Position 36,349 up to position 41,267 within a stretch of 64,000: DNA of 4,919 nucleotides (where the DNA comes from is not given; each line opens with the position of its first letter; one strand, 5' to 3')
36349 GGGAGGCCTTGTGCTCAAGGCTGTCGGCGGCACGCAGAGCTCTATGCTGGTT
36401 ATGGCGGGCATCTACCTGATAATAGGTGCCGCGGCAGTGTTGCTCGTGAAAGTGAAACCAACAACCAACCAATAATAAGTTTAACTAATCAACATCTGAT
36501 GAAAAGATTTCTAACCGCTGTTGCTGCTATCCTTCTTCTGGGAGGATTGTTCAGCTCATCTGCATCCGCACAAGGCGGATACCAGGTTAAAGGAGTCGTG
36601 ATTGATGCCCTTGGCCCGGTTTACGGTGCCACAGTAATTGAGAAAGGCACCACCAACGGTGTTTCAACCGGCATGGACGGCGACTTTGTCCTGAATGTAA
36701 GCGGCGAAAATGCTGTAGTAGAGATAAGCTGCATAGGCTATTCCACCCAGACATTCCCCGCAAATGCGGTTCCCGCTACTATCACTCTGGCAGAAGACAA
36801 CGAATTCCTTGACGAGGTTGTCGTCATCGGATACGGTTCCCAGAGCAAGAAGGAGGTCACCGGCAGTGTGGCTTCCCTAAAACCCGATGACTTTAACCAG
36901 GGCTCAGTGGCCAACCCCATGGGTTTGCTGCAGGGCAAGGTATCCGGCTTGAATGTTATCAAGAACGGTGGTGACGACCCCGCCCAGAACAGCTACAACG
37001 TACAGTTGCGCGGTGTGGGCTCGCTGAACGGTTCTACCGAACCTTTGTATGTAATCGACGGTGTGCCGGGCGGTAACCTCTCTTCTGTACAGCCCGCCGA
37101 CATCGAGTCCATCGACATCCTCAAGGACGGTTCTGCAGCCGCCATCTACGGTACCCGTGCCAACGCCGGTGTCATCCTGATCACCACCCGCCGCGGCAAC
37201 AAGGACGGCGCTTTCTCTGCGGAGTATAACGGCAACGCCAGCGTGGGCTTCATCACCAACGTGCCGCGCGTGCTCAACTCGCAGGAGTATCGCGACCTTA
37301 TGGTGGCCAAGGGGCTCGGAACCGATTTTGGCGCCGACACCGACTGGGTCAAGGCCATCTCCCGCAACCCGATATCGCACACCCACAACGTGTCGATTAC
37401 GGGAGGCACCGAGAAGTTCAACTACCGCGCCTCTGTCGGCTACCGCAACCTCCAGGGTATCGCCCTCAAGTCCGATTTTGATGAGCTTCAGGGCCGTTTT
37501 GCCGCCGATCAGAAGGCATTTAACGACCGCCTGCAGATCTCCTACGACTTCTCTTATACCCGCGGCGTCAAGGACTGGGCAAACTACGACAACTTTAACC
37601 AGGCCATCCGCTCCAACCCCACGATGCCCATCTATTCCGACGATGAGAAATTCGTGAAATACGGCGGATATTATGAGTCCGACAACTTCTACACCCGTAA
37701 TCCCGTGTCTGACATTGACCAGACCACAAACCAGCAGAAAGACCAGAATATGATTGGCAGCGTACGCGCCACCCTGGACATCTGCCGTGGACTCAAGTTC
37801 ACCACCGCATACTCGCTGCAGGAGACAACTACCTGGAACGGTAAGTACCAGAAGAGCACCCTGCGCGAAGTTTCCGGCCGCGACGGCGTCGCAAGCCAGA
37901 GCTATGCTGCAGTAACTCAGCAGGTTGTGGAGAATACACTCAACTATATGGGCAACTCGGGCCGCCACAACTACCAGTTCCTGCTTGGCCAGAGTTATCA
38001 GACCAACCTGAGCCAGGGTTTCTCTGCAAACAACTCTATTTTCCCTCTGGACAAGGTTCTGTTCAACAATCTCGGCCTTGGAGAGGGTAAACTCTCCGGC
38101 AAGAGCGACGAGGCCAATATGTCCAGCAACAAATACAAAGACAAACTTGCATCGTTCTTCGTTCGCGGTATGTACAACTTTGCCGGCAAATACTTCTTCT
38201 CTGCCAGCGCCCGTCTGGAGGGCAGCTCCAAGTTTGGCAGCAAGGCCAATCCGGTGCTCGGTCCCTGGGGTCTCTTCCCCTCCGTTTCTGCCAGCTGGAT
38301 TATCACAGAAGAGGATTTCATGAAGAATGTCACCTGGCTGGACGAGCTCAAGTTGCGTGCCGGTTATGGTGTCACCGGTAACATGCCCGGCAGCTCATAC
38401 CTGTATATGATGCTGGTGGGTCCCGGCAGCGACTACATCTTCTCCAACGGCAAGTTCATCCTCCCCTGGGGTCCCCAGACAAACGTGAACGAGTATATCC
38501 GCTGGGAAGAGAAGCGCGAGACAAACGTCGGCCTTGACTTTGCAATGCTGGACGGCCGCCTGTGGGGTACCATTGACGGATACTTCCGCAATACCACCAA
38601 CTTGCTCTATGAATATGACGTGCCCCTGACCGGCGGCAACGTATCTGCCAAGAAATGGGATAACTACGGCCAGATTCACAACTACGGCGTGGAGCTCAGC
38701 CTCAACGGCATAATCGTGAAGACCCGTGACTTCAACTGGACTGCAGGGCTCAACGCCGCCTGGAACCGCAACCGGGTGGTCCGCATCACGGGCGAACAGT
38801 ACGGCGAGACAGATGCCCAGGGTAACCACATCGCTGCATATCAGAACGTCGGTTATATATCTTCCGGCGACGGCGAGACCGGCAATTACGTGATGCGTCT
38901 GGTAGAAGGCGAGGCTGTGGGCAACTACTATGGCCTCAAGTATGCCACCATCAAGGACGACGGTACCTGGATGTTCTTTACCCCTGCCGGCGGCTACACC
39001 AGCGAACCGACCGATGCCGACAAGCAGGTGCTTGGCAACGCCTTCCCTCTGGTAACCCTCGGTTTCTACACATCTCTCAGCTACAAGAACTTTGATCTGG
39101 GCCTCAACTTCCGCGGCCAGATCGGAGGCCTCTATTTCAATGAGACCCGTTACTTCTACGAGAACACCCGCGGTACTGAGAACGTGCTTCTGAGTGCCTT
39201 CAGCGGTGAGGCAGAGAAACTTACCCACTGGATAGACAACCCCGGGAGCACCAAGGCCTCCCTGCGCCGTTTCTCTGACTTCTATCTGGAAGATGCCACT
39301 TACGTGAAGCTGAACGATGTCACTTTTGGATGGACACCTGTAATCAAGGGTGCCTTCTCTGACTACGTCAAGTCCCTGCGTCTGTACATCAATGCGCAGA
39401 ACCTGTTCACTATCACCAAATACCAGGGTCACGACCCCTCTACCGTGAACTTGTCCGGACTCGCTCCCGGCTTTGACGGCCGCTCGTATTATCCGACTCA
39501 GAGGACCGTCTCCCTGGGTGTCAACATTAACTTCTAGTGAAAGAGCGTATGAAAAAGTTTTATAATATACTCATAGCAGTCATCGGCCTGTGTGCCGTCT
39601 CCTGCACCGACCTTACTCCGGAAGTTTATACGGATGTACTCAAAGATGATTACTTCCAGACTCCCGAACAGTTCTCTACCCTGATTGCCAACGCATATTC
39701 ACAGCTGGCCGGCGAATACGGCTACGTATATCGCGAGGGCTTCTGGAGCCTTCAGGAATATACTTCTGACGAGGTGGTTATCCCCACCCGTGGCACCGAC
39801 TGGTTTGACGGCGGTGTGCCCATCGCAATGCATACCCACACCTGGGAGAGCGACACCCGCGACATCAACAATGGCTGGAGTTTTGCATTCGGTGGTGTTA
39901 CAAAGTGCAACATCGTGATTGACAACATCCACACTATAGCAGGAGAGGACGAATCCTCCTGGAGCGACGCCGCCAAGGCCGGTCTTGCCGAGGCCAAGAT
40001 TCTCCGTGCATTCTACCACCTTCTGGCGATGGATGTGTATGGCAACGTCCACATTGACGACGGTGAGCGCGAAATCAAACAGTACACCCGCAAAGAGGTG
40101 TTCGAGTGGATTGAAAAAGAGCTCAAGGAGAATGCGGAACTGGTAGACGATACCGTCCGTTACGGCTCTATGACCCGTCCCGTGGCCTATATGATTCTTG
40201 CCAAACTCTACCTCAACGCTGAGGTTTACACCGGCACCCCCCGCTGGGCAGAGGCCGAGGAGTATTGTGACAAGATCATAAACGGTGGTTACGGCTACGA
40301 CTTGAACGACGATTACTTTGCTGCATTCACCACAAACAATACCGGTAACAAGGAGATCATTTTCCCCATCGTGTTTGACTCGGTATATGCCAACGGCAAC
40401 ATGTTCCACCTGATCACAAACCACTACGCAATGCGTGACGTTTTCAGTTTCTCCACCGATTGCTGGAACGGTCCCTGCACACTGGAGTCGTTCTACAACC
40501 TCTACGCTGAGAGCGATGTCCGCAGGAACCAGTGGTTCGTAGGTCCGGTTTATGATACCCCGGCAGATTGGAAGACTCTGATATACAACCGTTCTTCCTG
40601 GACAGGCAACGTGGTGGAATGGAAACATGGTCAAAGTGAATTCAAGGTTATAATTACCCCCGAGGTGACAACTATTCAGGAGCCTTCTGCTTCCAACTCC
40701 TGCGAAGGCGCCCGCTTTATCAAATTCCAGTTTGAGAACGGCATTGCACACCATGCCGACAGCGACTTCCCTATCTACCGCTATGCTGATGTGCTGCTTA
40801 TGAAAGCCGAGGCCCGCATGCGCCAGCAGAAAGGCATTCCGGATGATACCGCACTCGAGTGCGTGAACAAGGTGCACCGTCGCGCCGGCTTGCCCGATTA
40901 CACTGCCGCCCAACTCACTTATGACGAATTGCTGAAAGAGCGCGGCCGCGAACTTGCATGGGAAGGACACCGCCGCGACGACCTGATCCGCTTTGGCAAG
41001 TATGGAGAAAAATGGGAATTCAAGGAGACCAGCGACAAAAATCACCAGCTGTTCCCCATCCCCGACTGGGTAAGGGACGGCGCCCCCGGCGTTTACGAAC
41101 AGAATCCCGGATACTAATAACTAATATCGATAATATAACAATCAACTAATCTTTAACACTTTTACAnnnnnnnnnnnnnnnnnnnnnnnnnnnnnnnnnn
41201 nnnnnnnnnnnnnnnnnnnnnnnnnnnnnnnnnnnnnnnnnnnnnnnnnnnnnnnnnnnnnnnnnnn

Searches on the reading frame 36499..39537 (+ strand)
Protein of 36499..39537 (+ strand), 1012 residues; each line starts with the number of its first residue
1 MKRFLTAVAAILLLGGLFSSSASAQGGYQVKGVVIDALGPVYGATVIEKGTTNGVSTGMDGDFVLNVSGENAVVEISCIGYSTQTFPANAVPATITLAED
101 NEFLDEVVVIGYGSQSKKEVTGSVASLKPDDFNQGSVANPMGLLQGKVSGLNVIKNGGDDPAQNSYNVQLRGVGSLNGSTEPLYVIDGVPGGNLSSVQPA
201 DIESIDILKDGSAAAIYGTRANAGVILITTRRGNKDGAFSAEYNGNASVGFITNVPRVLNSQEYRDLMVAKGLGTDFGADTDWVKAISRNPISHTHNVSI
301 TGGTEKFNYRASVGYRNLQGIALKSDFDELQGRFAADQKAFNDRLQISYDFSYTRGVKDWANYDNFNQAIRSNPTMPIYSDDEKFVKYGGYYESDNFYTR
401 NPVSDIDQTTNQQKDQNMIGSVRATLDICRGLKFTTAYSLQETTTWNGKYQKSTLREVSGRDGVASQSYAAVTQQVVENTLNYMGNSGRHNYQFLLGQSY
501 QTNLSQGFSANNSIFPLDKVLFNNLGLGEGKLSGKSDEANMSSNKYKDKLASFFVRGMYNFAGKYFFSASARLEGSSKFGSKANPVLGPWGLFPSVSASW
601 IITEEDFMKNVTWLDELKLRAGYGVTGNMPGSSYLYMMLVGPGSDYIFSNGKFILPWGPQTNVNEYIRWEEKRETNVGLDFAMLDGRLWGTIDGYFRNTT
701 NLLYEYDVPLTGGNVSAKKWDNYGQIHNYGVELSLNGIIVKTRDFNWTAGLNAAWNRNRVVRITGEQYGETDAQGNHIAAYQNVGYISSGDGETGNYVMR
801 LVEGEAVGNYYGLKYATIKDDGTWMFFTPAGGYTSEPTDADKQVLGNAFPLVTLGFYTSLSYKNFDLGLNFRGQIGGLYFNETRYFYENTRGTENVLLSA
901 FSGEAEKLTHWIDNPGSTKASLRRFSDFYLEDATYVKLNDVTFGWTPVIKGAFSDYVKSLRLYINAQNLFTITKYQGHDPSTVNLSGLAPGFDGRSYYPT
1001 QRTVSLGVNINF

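Call 7: search_protein_families(library=pfam, proteins=[window:36499-39537:+], max_evalue=0.001)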
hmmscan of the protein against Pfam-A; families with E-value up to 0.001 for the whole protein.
window:36499-39537:+ (1012 aa): 3 families
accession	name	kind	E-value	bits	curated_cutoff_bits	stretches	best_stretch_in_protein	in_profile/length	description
PF07715.20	Plug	-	1.1e-16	61.7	23.9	1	117-225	2-107/107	TonB-dependent Receptor Plug Domain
PF13715.12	CarbopepD_reg_2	-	4.1e-12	46.4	32.2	1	30-109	1-88/88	CarboxypepD_reg-like domain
PF13620.12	CarboxypepD_reg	-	1.3e-06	29.1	32.3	1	29-91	1-69/82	Carboxypeptidase regulatory-like domain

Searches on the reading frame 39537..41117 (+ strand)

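Call 7: search_protein_families(library=pfam, proteins=[window:39537-41117:+], max_evalue=0.001)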
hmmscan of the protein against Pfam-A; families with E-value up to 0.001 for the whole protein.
window:39537-41117:+ (526 aa): 2 families
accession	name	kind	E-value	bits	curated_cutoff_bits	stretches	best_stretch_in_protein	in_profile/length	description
PF07980.17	SusD_RagB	-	2.3e-32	113.3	23.1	1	322-526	75-297/297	SusD family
PF14322.12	SusD-like_3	-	8.6e-14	52.7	27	1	50-226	15-191/191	Starch-binding associating with outer membrane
